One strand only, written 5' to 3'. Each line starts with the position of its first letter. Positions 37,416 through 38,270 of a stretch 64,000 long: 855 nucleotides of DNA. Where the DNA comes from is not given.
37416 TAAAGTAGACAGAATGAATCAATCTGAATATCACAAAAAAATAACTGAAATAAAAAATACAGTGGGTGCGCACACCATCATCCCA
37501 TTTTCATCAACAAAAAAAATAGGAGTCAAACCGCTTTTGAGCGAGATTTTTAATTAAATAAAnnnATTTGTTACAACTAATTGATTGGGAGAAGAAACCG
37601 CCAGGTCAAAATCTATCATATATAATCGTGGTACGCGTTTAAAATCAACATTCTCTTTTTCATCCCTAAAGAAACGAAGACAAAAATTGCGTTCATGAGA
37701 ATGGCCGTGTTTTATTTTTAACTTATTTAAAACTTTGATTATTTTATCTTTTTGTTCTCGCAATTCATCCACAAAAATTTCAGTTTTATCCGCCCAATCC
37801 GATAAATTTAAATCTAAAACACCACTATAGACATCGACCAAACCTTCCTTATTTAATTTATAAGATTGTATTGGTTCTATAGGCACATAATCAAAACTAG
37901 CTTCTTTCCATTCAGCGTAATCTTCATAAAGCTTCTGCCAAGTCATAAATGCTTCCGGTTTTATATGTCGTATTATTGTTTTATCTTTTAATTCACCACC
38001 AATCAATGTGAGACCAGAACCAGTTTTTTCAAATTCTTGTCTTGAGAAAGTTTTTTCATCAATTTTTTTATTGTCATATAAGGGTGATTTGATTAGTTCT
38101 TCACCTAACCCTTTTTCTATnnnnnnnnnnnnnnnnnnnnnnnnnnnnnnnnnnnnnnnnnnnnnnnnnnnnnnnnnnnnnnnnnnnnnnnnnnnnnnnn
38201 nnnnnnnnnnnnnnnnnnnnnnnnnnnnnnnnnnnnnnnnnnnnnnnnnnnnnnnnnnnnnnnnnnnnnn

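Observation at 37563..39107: HEAT-like repeat protein fused to a C-terminal atypical kinase-like domain with a D-to-H change in the catalytic loop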

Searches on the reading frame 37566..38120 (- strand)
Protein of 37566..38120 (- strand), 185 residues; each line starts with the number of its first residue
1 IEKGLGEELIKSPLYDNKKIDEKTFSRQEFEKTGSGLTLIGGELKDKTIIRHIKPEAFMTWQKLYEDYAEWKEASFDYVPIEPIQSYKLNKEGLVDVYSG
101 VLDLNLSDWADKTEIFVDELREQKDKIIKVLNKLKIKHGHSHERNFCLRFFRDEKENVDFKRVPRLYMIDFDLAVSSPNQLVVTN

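Call 12: search_solved_structures(query=A1, max_evalue=10, show_alignments=5)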
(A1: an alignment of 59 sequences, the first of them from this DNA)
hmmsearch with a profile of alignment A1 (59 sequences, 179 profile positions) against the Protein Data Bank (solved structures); distinct sequences matched with E-value up to 10: 3.
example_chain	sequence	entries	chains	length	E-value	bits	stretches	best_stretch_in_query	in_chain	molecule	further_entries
10am_A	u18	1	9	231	0.063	16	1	81-139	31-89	Periplasmic protein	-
7c50_A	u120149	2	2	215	0.11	15.1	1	85-140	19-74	SIMPL domain-containing protein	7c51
7dgy_A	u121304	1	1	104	1.3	11.7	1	92-142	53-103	de novo designed protein H4C2R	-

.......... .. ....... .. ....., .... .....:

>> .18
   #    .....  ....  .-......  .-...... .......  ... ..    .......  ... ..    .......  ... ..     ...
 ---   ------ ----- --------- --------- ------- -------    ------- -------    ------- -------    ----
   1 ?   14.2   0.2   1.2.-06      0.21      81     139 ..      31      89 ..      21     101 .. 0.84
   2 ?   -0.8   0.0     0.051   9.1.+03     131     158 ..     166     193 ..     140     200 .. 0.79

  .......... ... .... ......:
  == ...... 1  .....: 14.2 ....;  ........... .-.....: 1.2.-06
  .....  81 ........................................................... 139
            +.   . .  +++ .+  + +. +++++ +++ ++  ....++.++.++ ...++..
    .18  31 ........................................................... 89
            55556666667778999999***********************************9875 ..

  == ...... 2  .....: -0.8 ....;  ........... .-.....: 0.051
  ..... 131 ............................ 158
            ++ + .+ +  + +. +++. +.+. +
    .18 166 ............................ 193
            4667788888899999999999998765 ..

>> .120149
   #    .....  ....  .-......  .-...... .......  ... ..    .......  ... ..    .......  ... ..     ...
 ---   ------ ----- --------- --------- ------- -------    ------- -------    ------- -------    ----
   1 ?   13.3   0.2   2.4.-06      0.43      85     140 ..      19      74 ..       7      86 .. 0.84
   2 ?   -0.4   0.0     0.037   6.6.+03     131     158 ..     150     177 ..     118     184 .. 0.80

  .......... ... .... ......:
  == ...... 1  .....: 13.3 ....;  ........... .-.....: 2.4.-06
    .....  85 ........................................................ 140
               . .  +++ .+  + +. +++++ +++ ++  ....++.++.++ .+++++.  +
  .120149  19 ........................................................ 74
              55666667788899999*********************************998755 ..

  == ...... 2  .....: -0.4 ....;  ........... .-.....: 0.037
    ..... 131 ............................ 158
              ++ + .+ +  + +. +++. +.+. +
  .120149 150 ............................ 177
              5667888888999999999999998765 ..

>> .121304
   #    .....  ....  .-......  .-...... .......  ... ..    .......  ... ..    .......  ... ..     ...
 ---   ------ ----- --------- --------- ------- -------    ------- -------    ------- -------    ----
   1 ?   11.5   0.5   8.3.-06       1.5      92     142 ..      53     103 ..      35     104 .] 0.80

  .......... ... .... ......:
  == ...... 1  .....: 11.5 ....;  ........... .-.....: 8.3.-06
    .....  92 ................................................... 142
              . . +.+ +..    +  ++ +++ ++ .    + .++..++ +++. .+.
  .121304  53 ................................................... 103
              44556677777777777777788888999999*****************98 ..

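Call 14: search_protein_families(library=pfam, alignment_id=A1, max_evalue=10)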
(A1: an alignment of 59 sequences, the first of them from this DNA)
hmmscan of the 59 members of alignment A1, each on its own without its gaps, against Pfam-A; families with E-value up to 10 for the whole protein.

A. member 1, seq(185 aa): 1 family
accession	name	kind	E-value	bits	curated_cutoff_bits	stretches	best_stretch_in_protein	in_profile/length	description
PF09288.16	UBA_3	-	0.052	13.8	20.4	1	123-138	22-37/55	Fungal ubiquitin-associated domain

B. families by the number of members that match (of 59 scanned): 19 families
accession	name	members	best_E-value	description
PF06293.20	Kdo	4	0.044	Lipopolysaccharide kinase (Kdo/WaaP) family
PF09288.16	UBA_3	3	0.052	Fungal ubiquitin-associated domain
PF03781.23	FGE-sulfatase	1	0.009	Sulfatase-modifying factor enzyme 1-like domain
PF13986.11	DUF4224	1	0.02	Domain of unknown function (DUF4224)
PF11802.13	CENP-K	1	0.025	Centromere-associated protein K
PF02386.22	TrkH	1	0.062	Cation transport protein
PF09912.14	DUF2141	1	0.066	Uncharacterized protein conserved in bacteria (DUF2141)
PF20132.4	DUF6522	1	0.072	Family of unknown function (DUF6522)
PF24644.1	DUF7638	1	0.12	Domain of unknown function (DUF7638)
PF09061.11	Stirrup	1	0.12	Stirrup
PF06384.16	ICAT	1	0.13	Beta-catenin-interacting protein ICAT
PF24934.1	DUF7752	1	0.13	Domain of unknown function (DUF7752)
PF25771.1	CC_CEP152-bind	1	0.14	CEP63/DEUP1, CEP152 binding coiled coil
PF14425.11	Imm3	1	0.15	Immunity protein Imm3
PF06588.17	Muskelin_N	1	0.18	Muskelin N-terminus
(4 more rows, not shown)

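Call 17: predict_structure(alignment_id=A1)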
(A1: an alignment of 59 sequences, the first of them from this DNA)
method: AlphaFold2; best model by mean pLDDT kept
length: 185 residues; sequences in the alignment: 59
mean_pLDDT: 91.4   pTM: 0.86
mean pLDDT of the five models: 91.4, 91.3, 89.8, 89.7, 89.1
residues with pLDDT >= 90: 152; 70-90: 21; 50-70: 6; < 50: 6
segments of 3 or more residues with pLDDT < 50: 180-185
pLDDT, mean of each block of 10 residues (from residue 1): 91 92 93 78 96 95 97 98 97 96 96 97 97 89 92 95 97 75 42
secondary structure, 60 per line:
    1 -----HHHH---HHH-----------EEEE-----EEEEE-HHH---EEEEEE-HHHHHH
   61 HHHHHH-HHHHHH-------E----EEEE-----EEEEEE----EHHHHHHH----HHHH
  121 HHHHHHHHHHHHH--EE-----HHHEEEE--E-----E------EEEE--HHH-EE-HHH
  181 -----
elements in order: H6-9 E27-30 E36-40 E48-53 H55-66 H68-73 E86-89 E95-100 H106-112 H117-133 E146-149 E165-168

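Call 19: fold_search(model_id=the predicted structure, library=pdb)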
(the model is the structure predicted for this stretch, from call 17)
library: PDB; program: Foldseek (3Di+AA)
matches with E <= 10: 1937; with E <= 0.001: 314
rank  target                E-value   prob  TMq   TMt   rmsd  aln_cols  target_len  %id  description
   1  2rio_B                2.1e-05  1.00  0.48  0.26   6.2       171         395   14  Structure of the dual enzyme Ire1 reveals the basis for catalysis and regulation of non-conventional splicing (released 2008-01-29)
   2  2y4p_A                2.6e-05  1.00  0.51  0.40   4.7       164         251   18  Dimeric structure of DAPK-1 catalytic domain (released 2012-01-18)
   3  3lj0_B                2.7e-05  1.00  0.49  0.26   6.4       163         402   13  IRE1 complexed with ADP and Quercetin (released 2010-05-12)
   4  6qav_D                2.9e-05  1.00  0.54  0.41   6.8       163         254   13  Crystal structure of ULK2 in complexed with MRT68921 (released 2019-02-27)
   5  2rio_A                3.1e-05  1.00  0.48  0.26   5.8       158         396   14  Structure of the dual enzyme Ire1 reveals the basis for catalysis and regulation of non-conventional splicing (released 2008-01-29)
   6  3zxt_D                4.5e-05  1.00  0.53  0.41   4.5       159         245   17  Dimeric structure of DAPK-1 catalytic domain in complex with AMPPCP- Mg (released 2012-07-25)
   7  6csw_D                5.1e-05  1.00  0.52  0.34   6.8       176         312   10  Crystal Structure of the Human vaccinia-related kinase bound to a N-methyl-N-propyl-dihydropteridine inhibitor (released 2018-04-04)
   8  6qav_C                5.7e-05  1.00  0.53  0.37   7.1       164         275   15  Crystal structure of ULK2 in complexed with MRT68921 (released 2019-02-27)
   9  6pjj_C                5.7e-05  1.00  0.49  0.31   6.0       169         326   14  Human PRPF4B bound to benzothiophene inhibitor 224 (released 2019-08-28)
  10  6vvg_B                5.7e-05  1.00  0.44  0.33   6.9       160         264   15  Structure of the Cydia pomonella Granulovirus kinase, PK-1 (released 2021-02-03)
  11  5vja_A                6.5e-05  1.00  0.47  0.35   6.7       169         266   18  Crystal Structure of human zipper-interacting protein kinase (ZIPK, alias DAPK3) in complex with a pyrazolo[3,4-d]pyri (released 2018-08-08)
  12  6qav_A                6.9e-05  1.00  0.51  0.36   6.9       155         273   14  Crystal structure of ULK2 in complexed with MRT68921 (released 2019-02-27)
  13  6pjj_B                6.9e-05  1.00  0.48  0.31   6.1       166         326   14  Human PRPF4B bound to benzothiophene inhibitor 224 (released 2019-08-28)
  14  6pjj_A                6.9e-05  1.00  0.45  0.29   6.3       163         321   13  Human PRPF4B bound to benzothiophene inhibitor 224 (released 2019-08-28)
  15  2j90_A                6.9e-05  1.00  0.50  0.37   7.6       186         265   16  Crystal structure of human ZIP kinase in complex with a tetracyclic pyridone inhibitor (Pyridone 6) (released 2006-11-07)
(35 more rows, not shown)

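Call 21: search_protein_representatives(alignment_id=A1)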
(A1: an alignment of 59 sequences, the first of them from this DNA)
Query: 59 sequences, 179 profile positions. Proteins with E-value up to 0.001 (for the whole library): 612; up to 1e-10: 521; up to 1e-30: 338. The best 150 are listed.
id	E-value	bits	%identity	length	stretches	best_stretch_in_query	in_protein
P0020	1.9e-84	297.9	-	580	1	2-177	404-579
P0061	5.3e-83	293.2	-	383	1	2-176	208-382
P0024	5.4e-83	293.1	-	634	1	2-177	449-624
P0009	6.9e-83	292.8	-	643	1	2-176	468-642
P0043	7.5e-83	292.7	-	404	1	2-177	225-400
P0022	1.1e-82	292.1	-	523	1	2-177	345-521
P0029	1.1e-82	292.1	-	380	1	2-177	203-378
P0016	2.5e-82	290.9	-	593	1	2-177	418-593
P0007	2.7e-82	290.9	-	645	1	1-178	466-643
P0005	2.7e-82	290.9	-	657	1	3-176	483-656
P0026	3.3e-82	290.6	-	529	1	3-176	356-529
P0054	4.4e-82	290.2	-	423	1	4-177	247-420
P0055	5.7e-82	289.8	-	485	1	2-176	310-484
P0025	1.2e-81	288.8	-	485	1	2-176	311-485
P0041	1.2e-81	288.8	-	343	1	5-173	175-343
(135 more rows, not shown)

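Call 35: find_related_loci(query=A1, collection=genome_contigs, flank=6000)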
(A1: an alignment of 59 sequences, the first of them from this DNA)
Query A1 (185 aa) in genome_contigs; peptide patterns used: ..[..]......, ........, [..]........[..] (x = any residue, [..] = any of these).
284 stretches matched a pattern; 86 encode a relative of the query (tblastn E <= 1e-3); the best 80 are kept; 80 distinct loci.
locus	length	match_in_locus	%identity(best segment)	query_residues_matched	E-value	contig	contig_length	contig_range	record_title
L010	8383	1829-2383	70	1-183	5e-81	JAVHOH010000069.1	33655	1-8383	MAG: Candidatus Paceibacterota bacterium isolate WB02no19_35_22 NODE_427_length_33655_cov_12.711667, whole genome shotgu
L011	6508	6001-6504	68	5-172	7e-79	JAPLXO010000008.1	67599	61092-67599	MAG: Candidatus Nomurabacteria bacterium isolate LacPavin_0818_WC45_MAG_33_25 LacPavin_0818_WC45_scaffold_144180, whole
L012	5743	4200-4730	66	1-176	2e-78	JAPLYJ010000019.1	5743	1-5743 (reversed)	MAG: Candidatus Parcubacteria bacterium isolate LacPavin_0419_WC90_MAG_32_30 LacPavin_0419_WC90_scaffold_866335, whole g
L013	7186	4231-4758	64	1-176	2e-77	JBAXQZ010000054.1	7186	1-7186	MAG: bacterium isolate ELA570 MAG570_54, whole genome shotgun sequence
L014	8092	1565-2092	63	1-176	6e-77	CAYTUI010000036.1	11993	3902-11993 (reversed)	MAG TPA_asm: uncultured Gammaproteobacteria bacterium isolate SRP062349_co4_110 genome assembly, contig: NODE_1285_lengt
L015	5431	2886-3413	66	2-176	8e-77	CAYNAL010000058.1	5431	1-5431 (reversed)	MAG TPA_asm: uncultured Candidatus Saccharibacteria bacterium isolate binchicken_co18_514 genome assembly, contig: k141_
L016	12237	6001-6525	69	1-175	3e-76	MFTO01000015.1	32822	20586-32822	MAG: Candidatus Nomurabacteria bacterium RIFCSPHIGHO2_01_FULL_40_20 rifcsphigho2_01_scaffold_4810, whole genome shotgun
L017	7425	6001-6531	62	1-177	2e-75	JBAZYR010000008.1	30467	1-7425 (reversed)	MAG: Candidatus Staskawiczbacteria bacterium isolate SO_2017_GW1_85 NODE_6407_length_30467_cov_1.418425_OW334_2017, whol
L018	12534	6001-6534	58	1-178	4e-73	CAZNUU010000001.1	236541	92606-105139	MAG TPA_asm: uncultured Candidatus Saccharibacteria bacterium isolate SRP273308_co1_7 genome assembly, contig: NODE_41_l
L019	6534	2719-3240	61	4-176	1e-72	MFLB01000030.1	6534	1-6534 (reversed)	MAG: Candidatus Kaiserbacteria bacterium RIFCSPHIGHO2_01_FULL_58_22 rifcsphigho2_01_scaffold_42512, whole genome shotgun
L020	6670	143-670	63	2-176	6e-73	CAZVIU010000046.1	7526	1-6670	MAG TPA_asm: uncultured Gammaproteobacteria bacterium isolate binchicken_co21_267 genome assembly, contig: NODE_10109_le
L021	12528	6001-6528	63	1-176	3e-72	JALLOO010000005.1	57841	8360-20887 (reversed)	Patescibacteria group bacterium AH-259-L05 AH-259-L05_NODE_5, whole genome shotgun sequence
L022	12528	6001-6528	60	2-176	4e-72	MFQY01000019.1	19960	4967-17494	MAG: Candidatus Magasanikbacteria bacterium RIFOXYC2_FULL_40_16 rifoxyc2_full_scaffold_2076, whole genome shotgun sequen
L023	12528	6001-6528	62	1-176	6e-73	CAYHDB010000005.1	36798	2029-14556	MAG TPA_asm: uncultured Candidatus Saccharibacteria bacterium isolate ERP119702_co1_281 genome assembly, contig: NODE_98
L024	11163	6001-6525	61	2-176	1e-71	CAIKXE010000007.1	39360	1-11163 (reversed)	uncultured bacterium isolate Loclat_bin-10281 genome assembly, contig: bin-10281:07/13, whole genome shotgun sequence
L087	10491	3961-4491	34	23-174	2e-25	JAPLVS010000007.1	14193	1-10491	MAG: Candidatus Iainarchaeum archaeon isolate LacPavin_0920_SED3_MAG_48_10 LacPavin_0920_SED3_scaffold_159088, whole gen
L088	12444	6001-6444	41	27-176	3e-25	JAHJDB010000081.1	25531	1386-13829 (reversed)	MAG: Nanoarchaeota archaeon isolate Modern_marine.mb.327 Modern_marine.mb.327_k141_1977999, whole genome shotgun sequenc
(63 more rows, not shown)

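Call 73: search_protein_families(library=pfam, proteins=[L088:8533-9264:+, L088:9268-10818:+, L088:10826-11719:+, L087:422-1714:+, L087:1750-3246:+, L087:5286-7652:-, L087:7897-9579:+, L087:4507-5076:-, L088:4211-4846:+, L088:6984-7544:-], max_evalue=0.00001)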
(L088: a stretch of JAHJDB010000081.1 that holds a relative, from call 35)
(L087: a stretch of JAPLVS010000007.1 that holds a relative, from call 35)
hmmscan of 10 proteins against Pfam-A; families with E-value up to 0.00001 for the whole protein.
L088:8533-9264:+ (243 aa): 0 families

L088:9268-10818:+ (516 aa): 0 families

L088:10826-11719:+ (297 aa): 0 families

L087:422-1714:+ (430 aa): 0 families

L087:1750-3246:+ (498 aa): 0 families

L087:5286-7652:- (788 aa): 4 families
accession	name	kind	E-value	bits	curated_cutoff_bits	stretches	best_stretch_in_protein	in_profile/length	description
PF00133.28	tRNA-synt_1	-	4.9e-75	253.3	22.7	1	18-568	4-406/414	tRNA synthetases class I (I, L, M and V)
PF09334.17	tRNA-synt_1g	-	4.7e-28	98.5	20.1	1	39-196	3-138/391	tRNA synthetases class I (M)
PF08264.19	Anticodon_1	-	8.4e-28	97.5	25.1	1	615-751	1-136/148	Anticodon-binding domain of tRNA ligase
PF01406.26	tRNA-synt_1e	-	8e-07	29.1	27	0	522-575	238-291/301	tRNA synthetases class I (C) catalytic domain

L087:7897-9579:+ (560 aa): 1 family
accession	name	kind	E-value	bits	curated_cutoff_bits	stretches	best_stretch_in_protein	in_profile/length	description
PF00118.29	Cpn60_TCP1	-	1e-180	602.1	34.3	1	41-529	1-487/490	TCP-1/cpn60 chaperonin family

L087:4507-5076:- (189 aa): 1 family
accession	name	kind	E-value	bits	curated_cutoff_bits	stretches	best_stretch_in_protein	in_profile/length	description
PF01636.29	APH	-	1.4e-08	35.3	23.2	1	27-141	4-121/239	Phosphotransferase enzyme family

L088:4211-4846:+ (211 aa): 0 families

L088:6984-7544:- (186 aa): 3 families
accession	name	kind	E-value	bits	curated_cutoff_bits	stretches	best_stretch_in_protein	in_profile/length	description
PF18765.7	Polbeta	-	1.5e-11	44.7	26.9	1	97-178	2-87/93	Polymerase beta, Nucleotidyltransferase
PF01909.29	NTP_transf_2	-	4.9e-11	43.3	21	1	97-162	3-78/93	Nucleotidyltransferase domain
PF22600.2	MTPAP-like_central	-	3.2e-06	27.7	27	1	85-167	16-89/139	Poly(A) RNA polymerase, mitochondrial-like, central palm domain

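Call 81: search_solved_structures(query=A3, max_evalue=10, show_alignments=4)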
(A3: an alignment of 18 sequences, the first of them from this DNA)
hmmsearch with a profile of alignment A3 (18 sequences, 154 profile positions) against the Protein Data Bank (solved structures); distinct sequences matched with E-value up to 10: 5.
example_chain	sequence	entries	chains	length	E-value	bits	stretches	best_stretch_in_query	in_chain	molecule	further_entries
10am_A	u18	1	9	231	0.0063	19.5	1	53-117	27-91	Periplasmic protein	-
7c50_A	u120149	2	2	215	0.0074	19.2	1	57-118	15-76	SIMPL domain-containing protein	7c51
7dgy_A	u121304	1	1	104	0.039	16.9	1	62-118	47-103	de novo designed protein H4C2R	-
7n79_A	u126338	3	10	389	0.12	15.3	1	7-87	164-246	Aminotran_1_2 domain-containing protein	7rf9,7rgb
3i0o_A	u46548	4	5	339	2.1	11.3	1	88-150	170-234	Spectinomycin phosphotransferase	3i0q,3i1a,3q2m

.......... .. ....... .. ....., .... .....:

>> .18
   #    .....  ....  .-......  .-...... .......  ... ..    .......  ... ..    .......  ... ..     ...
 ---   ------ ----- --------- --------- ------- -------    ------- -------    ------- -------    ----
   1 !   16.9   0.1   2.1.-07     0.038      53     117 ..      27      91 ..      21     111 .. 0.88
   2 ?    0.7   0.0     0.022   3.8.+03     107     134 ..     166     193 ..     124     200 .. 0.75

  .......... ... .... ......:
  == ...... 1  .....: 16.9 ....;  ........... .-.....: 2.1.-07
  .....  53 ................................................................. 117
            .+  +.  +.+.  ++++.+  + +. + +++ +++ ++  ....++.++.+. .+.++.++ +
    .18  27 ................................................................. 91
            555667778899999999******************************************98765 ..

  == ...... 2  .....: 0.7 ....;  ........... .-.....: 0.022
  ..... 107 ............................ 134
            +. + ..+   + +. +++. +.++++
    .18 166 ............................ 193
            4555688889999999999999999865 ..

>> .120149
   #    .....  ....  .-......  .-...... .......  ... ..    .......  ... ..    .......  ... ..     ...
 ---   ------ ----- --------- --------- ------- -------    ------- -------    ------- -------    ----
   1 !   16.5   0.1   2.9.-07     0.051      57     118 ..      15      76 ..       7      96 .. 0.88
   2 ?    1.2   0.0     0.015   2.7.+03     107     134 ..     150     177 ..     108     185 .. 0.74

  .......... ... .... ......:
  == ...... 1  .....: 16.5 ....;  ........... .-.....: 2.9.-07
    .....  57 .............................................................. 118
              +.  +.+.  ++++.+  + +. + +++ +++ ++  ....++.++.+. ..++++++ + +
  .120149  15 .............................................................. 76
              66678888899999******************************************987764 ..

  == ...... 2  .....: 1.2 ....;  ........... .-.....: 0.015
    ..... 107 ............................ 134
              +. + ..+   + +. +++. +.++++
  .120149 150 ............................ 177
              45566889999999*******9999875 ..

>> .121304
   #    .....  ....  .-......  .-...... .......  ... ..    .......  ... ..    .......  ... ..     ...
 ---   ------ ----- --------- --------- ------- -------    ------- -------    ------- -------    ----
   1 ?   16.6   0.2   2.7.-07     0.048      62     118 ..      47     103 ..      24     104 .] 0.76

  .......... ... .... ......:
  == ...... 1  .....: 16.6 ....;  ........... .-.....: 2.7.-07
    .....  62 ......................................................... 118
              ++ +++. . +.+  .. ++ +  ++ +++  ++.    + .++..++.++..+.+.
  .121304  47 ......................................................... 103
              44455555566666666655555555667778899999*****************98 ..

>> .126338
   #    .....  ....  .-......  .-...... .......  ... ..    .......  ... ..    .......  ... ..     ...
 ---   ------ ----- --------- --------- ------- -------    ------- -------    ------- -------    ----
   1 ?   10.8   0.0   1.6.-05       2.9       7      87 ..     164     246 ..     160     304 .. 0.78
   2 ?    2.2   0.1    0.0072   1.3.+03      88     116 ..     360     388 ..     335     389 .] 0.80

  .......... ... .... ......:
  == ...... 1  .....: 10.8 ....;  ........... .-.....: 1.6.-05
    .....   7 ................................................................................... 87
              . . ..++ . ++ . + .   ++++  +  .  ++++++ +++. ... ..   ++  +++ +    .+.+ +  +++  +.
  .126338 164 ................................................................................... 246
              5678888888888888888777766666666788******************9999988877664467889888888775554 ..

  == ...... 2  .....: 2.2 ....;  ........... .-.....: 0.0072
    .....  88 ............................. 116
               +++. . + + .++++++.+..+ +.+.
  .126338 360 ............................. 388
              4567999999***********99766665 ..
